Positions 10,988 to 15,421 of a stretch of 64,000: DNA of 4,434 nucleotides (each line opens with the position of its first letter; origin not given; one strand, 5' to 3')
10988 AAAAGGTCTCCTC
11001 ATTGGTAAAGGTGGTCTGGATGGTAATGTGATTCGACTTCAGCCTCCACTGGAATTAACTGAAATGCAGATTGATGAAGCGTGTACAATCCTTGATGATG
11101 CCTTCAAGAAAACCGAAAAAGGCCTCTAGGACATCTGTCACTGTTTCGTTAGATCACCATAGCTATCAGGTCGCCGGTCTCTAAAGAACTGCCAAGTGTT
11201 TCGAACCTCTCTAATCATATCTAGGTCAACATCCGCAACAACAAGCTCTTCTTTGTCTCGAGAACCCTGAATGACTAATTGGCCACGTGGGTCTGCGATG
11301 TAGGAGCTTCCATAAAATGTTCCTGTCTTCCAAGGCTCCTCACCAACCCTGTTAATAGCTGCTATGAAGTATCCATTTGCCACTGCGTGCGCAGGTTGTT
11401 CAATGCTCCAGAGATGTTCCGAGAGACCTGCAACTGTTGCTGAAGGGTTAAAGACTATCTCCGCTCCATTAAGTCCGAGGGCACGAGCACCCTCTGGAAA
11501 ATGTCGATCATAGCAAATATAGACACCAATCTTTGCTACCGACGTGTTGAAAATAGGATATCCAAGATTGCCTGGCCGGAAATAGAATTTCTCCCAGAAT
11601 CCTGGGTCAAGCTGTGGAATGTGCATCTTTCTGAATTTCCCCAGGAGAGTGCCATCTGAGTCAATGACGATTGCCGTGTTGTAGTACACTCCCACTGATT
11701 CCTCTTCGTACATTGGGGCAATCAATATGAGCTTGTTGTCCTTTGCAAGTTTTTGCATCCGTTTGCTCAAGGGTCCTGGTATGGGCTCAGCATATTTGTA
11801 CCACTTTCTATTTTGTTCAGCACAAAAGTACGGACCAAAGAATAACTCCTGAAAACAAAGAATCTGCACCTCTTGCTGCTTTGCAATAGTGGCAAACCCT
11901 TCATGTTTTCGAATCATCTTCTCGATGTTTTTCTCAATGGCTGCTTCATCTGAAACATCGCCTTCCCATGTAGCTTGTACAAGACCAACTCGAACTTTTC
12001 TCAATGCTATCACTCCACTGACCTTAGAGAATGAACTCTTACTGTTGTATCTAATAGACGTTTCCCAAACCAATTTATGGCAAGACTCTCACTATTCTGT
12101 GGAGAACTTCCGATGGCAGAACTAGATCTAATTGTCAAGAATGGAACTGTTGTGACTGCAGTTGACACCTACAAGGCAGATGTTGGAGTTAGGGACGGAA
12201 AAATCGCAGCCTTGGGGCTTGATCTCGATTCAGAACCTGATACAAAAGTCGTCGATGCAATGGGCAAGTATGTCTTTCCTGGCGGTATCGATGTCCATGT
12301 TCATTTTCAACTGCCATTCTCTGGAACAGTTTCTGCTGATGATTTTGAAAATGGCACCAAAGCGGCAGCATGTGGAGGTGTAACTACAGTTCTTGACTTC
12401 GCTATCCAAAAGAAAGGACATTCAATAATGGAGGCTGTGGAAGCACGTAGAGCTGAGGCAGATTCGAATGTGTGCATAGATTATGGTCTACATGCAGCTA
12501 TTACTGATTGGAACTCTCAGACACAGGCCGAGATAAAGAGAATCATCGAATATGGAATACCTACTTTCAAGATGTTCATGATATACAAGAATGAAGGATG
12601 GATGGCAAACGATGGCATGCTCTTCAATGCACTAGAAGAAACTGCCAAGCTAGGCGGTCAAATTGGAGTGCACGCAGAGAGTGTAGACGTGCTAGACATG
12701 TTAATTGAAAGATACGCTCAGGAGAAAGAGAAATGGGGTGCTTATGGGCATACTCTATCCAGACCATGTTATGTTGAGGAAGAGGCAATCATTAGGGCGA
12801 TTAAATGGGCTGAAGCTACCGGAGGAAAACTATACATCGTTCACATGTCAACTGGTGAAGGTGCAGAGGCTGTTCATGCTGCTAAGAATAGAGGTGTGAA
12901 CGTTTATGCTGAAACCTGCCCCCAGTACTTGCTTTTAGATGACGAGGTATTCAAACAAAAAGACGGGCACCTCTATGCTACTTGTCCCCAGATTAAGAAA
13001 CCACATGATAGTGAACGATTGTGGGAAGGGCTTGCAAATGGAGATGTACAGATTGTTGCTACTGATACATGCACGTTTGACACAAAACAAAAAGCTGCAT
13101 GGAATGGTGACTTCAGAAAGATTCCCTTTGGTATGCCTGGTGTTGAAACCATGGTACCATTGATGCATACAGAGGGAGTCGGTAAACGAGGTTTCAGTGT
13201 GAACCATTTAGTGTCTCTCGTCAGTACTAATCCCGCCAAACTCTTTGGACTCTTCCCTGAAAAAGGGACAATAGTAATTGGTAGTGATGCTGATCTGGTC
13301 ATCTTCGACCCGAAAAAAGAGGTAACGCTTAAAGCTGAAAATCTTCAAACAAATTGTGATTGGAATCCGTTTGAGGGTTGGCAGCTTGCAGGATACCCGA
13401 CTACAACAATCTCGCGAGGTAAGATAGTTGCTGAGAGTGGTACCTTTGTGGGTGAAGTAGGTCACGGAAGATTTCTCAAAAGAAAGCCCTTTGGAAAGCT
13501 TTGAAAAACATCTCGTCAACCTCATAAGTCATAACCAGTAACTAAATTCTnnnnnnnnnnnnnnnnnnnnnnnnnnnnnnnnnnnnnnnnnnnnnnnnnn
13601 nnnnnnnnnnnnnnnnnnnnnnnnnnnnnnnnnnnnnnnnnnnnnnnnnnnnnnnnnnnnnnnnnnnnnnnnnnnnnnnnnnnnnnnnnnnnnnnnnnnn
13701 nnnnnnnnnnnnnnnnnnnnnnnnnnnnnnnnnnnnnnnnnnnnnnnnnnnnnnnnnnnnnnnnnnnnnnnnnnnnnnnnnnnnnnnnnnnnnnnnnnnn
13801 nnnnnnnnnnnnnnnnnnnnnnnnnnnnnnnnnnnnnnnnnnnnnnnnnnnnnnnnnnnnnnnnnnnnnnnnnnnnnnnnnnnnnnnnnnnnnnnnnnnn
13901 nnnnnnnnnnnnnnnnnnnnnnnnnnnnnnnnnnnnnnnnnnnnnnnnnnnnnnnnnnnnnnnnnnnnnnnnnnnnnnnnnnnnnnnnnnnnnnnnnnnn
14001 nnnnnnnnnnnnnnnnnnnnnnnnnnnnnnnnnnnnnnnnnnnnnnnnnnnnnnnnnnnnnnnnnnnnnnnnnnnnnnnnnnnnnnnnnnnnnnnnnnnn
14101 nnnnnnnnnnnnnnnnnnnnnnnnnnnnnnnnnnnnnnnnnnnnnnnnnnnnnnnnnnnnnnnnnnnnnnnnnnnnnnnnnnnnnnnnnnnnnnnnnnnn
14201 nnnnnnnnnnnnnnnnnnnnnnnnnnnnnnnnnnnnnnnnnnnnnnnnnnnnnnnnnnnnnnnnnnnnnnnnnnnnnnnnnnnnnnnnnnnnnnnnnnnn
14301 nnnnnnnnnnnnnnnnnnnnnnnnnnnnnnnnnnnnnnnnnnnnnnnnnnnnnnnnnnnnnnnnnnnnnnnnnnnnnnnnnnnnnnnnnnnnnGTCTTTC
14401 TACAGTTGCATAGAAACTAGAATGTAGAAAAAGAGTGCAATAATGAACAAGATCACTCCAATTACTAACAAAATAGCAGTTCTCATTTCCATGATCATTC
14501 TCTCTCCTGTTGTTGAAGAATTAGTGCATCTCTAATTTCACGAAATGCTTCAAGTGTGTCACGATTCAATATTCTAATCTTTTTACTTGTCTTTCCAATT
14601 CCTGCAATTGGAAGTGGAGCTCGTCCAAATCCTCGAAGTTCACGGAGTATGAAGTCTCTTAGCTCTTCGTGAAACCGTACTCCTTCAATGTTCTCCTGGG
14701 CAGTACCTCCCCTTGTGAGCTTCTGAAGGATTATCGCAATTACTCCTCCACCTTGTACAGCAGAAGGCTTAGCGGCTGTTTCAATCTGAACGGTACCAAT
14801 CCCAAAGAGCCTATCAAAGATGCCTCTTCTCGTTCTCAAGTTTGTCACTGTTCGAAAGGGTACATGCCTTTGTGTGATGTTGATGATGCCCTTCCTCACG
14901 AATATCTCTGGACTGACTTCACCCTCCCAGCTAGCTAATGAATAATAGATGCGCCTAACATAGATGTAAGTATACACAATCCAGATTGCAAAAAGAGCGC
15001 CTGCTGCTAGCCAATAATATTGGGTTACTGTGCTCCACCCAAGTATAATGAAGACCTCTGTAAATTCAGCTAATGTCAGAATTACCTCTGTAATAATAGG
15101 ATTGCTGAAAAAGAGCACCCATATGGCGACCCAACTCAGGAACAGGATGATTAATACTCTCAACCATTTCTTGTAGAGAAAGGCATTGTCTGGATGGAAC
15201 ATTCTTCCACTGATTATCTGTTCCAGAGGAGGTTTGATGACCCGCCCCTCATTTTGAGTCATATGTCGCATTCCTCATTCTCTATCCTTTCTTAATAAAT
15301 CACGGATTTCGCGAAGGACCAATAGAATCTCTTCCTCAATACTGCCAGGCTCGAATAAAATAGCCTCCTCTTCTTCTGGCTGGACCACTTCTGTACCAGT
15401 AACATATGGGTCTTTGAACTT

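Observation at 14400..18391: Operon of four paralogous bacterial-type PH-domain membrane proteins with interleaved micro-TM ORFs behind a Tfx-like regulator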

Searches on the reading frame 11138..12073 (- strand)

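Call 15: search_protein_families(library=pfam, proteins=[window:11138-12073:-], max_evalue=10)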
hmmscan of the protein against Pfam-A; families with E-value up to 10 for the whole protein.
window:11138-12073:- (311 aa): 1 family
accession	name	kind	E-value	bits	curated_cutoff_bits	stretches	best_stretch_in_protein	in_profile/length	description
PF00795.27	CN_hydrolase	-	1.4e-62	211.7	23.2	1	28-291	1-255/256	Carbon-nitrogen hydrolase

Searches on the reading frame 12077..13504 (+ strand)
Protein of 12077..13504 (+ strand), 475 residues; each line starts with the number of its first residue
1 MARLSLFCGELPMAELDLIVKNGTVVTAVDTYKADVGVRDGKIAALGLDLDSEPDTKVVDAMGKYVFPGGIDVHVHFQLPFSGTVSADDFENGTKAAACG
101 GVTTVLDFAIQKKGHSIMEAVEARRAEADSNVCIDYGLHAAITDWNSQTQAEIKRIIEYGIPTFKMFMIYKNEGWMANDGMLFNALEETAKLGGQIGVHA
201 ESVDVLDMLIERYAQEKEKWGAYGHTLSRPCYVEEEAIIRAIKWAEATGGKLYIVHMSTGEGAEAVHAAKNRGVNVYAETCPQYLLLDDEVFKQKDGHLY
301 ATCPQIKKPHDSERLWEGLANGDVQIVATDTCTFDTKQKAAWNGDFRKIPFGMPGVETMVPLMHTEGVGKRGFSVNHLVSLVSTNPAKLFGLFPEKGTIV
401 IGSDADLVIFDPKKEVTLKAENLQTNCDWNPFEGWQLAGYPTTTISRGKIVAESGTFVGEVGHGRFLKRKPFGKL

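Call 15: search_protein_families(library=pfam, proteins=[window:12077-13504:+], max_evalue=10)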
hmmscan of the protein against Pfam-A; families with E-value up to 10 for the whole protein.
window:12077-13504:+ (475 aa): 4 families
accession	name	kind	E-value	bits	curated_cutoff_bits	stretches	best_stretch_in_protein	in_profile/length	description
PF01979.26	Amidohydro_1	-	9.5e-29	101.1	25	1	65-451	1-345/345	Amidohydrolase family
PF07969.17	Amidohydro_3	-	1.2e-18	68.3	29.7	3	369-451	403-471/472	Amidohydrolase family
PF00449.26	Urease_alpha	-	5.9e-05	23.8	23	1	15-48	65-98/121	Urease alpha-subunit, N-terminal domain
PF12890.13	DHOase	-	0.18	12.3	21.2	1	168-261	54-141/142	Dihydro-orotase-like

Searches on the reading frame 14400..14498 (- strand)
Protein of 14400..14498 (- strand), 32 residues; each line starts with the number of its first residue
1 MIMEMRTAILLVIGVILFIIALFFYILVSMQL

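Call 3: search_protein_families(library=pfam, proteins=[window:14400-14498:-], max_evalue=1)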
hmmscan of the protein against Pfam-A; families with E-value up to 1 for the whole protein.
window:14400-14498:- (32 aa): 0 families

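Call 4: search_protein_families(library=ncbifam, proteins=[window:14400-14498:-], max_evalue=1)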
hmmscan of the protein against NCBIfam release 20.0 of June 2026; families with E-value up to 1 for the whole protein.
window:14400-14498:- (32 aa): 2 families
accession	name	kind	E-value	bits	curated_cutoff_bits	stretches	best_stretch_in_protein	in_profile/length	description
NF046005.2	near_gluc_PtsG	equivalog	0.22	11.8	45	1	6-28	3-25/85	MPN207a family PTS transporter accessory protein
NF053819.1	EF0750_LPXTG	subfamily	0.75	10.3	47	1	6-27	80-101/105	EF2685/EF0750 family sortase-dependent surface protein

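Call 47: search_protein_families(library=padloc, proteins=[window:14400-14498:-], max_evalue=0.01)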
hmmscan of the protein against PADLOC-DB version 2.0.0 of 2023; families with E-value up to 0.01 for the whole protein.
window:14400-14498:- (32 aa): 0 families

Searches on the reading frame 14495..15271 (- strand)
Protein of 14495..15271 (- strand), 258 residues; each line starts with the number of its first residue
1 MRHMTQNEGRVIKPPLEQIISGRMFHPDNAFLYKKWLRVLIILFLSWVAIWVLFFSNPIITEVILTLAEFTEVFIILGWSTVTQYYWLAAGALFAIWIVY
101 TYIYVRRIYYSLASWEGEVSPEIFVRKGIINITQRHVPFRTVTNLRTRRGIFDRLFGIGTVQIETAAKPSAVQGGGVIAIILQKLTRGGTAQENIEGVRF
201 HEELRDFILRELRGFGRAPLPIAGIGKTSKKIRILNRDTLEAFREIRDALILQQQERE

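Call 3: search_protein_families(library=pfam, proteins=[window:14495-15271:-], max_evalue=1)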
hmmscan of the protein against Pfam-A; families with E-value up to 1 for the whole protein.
window:14495-15271:- (258 aa): 2 families
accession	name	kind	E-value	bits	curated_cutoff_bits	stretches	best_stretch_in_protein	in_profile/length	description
PF03703.20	bPH_2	-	4.8e-10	40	22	1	122-170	12-60/78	Bacterial PH domain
PF24649.1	DUF7642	-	0.11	12.9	27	1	131-170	31-70/100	Domain of unknown function (DUF7642)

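Call 4: search_protein_families(library=ncbifam, proteins=[window:14495-15271:-], max_evalue=1)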
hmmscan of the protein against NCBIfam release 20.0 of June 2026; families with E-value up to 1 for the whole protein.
window:14495-15271:- (258 aa): 1 family
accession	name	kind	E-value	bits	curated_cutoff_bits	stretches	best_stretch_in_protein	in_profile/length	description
TIGR02163.1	napH_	subfamily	0.17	11.4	213.05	1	52-99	39-86/255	NapH/MauN family ferredoxin-type protein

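Call 47: search_protein_families(library=padloc, proteins=[window:14495-15271:-], max_evalue=0.01)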
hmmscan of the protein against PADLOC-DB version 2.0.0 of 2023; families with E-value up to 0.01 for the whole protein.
window:14495-15271:- (258 aa): 0 families
